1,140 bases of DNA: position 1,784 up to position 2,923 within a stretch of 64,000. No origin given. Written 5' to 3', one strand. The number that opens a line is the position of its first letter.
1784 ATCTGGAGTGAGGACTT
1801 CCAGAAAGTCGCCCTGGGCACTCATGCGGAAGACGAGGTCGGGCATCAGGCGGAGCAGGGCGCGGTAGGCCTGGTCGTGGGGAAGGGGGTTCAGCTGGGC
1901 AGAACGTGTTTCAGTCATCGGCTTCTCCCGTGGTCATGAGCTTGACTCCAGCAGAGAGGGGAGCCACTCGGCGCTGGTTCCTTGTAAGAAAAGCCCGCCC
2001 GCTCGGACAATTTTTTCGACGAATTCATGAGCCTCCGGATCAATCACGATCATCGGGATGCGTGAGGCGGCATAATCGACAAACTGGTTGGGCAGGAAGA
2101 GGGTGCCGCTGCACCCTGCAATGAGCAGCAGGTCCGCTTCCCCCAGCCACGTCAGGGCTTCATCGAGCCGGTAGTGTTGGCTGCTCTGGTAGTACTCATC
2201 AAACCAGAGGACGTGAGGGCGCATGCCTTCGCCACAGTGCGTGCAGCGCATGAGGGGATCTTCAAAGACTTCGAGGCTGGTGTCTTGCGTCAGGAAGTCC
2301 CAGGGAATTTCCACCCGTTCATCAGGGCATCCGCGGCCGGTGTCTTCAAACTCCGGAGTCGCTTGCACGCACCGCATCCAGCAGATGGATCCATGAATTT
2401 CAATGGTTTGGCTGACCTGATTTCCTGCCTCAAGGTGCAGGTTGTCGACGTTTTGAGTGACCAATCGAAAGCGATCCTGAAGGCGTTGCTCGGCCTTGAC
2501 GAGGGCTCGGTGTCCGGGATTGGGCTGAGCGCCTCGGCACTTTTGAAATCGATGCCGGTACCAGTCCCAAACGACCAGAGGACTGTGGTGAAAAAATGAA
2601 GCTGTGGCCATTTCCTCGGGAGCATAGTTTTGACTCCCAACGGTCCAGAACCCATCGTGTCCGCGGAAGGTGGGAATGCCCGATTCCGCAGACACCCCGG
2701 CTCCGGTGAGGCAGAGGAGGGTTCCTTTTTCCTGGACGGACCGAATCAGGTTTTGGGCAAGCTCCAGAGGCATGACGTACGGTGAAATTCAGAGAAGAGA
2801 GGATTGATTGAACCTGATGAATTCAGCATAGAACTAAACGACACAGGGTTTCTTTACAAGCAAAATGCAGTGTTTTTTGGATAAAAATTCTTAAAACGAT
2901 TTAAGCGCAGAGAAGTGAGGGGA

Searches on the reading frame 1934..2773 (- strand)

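Call 34: search_protein_families(library=pfam, proteins=[window:1934-2773:-], max_evalue=0.00001)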
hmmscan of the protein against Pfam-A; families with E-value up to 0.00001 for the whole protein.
window:1934-2773:- (279 aa): 1 family
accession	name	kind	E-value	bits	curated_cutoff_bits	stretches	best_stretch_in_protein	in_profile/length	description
PF02146.23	SIR2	-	3.5e-34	118.8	24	1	24-224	1-177/180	Sir2 family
